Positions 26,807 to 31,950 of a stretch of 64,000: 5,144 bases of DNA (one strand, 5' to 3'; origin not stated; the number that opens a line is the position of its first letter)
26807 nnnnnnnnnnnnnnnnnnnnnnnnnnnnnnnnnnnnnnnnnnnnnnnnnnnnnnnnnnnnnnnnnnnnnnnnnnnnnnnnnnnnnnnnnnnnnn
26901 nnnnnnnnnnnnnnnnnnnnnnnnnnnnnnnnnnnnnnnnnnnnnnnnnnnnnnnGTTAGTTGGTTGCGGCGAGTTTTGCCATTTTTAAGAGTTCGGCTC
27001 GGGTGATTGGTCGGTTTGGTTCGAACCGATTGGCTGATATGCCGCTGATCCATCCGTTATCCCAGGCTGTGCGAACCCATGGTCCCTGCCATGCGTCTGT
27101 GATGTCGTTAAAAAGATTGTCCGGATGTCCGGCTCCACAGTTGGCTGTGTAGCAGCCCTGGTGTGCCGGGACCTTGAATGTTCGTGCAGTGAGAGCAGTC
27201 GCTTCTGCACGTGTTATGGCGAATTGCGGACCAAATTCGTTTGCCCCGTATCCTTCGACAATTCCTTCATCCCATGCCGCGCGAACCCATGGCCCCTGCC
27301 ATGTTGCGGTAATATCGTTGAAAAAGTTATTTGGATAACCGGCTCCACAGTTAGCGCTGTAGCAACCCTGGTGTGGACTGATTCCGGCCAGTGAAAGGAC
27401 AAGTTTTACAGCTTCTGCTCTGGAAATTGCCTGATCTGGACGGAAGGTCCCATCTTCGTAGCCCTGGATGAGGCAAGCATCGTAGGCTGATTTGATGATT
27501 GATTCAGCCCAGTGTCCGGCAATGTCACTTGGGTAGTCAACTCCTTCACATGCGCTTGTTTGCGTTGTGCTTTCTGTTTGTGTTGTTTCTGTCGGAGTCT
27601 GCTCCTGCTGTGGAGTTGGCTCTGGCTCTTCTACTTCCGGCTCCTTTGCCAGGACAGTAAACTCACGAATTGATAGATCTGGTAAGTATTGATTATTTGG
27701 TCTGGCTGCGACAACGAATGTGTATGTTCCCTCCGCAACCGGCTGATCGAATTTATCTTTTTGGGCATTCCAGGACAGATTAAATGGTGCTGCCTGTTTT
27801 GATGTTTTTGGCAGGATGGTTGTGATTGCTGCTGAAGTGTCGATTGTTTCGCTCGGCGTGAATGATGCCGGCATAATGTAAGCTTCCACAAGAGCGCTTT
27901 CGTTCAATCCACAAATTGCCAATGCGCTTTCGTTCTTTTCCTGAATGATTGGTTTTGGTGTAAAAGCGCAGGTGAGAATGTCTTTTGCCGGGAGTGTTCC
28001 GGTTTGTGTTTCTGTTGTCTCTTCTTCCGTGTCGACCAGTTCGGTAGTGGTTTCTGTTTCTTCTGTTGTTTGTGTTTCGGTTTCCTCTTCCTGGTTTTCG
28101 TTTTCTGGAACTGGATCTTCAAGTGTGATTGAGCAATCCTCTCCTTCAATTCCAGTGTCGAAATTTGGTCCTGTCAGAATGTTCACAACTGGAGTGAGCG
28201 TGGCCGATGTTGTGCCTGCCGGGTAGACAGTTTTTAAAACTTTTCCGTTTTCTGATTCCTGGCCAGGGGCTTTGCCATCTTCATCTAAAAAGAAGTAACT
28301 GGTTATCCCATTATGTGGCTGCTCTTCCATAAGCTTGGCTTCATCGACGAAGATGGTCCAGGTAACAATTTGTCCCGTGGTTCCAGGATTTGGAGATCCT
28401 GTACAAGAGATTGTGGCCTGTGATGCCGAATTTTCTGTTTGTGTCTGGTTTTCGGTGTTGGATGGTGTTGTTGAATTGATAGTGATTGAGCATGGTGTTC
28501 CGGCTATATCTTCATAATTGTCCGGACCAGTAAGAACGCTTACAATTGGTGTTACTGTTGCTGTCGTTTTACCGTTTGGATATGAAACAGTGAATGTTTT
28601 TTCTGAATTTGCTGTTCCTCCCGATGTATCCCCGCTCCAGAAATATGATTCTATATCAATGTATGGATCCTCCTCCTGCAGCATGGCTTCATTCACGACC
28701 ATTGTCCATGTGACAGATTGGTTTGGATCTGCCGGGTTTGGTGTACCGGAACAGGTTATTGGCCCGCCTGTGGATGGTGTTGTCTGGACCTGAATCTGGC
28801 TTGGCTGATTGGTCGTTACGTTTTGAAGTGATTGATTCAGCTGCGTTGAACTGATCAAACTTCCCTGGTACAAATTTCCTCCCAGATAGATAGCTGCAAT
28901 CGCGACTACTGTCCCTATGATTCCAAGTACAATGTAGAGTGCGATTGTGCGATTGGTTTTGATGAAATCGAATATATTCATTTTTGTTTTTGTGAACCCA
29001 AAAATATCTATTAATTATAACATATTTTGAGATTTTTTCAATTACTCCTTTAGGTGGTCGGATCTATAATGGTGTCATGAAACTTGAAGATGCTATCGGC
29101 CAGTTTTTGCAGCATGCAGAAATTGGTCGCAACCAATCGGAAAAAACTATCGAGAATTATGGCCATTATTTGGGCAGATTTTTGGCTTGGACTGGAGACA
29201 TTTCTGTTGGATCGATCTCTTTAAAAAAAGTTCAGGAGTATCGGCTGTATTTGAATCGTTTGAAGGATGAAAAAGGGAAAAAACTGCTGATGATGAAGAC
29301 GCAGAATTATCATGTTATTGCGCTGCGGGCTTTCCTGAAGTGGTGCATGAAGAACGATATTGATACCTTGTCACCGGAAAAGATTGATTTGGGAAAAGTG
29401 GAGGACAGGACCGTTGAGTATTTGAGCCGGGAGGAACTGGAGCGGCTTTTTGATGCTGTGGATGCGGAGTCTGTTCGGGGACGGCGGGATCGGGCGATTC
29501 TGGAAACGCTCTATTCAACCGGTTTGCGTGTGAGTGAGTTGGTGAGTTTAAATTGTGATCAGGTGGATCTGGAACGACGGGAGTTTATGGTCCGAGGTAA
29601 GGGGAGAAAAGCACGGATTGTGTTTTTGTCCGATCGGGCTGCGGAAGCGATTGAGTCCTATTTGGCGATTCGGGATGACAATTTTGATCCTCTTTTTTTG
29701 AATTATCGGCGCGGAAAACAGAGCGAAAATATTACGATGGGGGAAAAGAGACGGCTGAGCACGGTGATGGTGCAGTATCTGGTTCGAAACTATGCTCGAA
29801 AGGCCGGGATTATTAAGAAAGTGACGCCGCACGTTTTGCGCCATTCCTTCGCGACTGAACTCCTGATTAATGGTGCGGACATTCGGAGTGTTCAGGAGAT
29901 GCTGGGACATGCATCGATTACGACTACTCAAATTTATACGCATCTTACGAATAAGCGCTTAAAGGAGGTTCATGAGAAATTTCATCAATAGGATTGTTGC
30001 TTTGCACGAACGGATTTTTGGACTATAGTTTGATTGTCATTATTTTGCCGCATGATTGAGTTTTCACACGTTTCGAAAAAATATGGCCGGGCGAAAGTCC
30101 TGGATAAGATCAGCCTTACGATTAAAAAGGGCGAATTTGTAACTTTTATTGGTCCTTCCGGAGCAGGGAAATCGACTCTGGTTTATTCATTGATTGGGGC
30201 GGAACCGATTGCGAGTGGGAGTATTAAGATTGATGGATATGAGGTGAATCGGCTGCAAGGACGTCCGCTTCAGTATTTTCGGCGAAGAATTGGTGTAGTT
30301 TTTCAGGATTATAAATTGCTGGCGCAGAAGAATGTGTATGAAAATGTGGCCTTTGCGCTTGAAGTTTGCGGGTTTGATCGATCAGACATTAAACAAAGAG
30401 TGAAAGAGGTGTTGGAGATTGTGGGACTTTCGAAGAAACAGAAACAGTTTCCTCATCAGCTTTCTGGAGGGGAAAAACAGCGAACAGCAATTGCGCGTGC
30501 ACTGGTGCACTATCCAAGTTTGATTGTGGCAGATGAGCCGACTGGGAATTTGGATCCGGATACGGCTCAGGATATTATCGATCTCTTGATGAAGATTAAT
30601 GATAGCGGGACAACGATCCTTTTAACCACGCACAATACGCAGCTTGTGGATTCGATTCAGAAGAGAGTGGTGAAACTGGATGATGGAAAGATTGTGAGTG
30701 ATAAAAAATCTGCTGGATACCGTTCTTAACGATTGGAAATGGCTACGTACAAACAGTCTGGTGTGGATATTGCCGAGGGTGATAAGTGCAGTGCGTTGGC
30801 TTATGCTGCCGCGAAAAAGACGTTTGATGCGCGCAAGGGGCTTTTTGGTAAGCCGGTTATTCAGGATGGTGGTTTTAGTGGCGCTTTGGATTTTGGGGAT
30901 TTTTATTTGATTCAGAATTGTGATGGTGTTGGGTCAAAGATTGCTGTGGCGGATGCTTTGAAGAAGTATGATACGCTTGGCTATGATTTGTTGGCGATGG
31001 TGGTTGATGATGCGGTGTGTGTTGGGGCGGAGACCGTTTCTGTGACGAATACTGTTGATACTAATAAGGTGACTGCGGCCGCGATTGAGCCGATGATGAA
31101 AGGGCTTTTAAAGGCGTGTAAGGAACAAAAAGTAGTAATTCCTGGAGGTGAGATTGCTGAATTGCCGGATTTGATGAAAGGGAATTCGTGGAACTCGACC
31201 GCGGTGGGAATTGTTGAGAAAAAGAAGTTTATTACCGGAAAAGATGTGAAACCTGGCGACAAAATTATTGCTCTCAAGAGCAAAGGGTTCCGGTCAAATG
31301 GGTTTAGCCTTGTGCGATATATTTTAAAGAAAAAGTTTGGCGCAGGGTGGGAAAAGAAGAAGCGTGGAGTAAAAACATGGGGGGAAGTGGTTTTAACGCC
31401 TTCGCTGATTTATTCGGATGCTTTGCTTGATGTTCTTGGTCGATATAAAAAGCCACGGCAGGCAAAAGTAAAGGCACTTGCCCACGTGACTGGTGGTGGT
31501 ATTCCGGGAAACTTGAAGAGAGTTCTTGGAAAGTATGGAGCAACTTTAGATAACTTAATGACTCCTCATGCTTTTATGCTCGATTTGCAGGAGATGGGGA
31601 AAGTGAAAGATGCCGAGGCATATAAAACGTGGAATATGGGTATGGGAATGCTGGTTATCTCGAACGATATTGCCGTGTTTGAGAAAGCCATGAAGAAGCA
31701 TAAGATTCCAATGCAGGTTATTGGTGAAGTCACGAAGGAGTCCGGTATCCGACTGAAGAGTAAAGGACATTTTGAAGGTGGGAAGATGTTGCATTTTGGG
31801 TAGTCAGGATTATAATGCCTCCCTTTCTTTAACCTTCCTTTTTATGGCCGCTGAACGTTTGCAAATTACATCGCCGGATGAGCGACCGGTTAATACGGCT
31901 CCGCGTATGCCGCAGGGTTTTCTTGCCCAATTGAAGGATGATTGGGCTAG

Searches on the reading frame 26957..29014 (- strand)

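Call 27: search_protein_families(library=pfam, proteins=[window:26957-29014:-], max_evalue=0.001)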
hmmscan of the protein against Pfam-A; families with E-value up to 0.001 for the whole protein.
window:26957-29014:- (685 aa): 1 family
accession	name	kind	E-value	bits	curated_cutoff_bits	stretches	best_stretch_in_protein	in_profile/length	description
PF00395.25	SLH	-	2.7e-26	91.7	20.8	2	496-535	3-43/44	S-layer homology domain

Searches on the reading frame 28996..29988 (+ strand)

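Call 104: search_protein_families(library=pfam, proteins=[window:28996-29988:+], max_evalue=0.00001)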
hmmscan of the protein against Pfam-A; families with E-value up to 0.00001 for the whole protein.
window:28996-29988:+ (331 aa): 4 families
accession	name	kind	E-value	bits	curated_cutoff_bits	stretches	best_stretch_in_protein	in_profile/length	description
PF00589.27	Phage_integrase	-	3.4e-44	151.1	27.1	1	142-320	2-171/172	Phage integrase family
PF02899.23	Phage_int_SAM_1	-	1.4e-08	35.3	22.3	1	35-119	2-81/83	Phage integrase, N-terminal SAM-like domain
PF13495.12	Phage_int_SAM_4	-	1.2e-07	32.5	27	1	38-123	6-84/85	Phage integrase, N-terminal SAM-like domain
PF13102.12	Phage_int_SAM_5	-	4.4e-06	27.4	22.3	0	43-127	13-92/98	Phage integrase SAM-like domain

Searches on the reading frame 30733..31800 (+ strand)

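Call 6: search_protein_families(library=pfam, proteins=[window:30733-31800:+], max_evalue=0.01)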
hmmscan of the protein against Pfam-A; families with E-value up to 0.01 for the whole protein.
window:30733-31800:+ (356 aa): 2 families
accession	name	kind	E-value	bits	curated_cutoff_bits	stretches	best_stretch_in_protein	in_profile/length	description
PF02769.27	AIRS_C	-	2.5e-20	73.7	23.1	1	173-342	1-154/156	AIR synthase related protein, C-terminal domain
PF00586.29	AIRS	-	6.3e-14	52.8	24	1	54-161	9-112/112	AIR synthase related protein, N-terminal domain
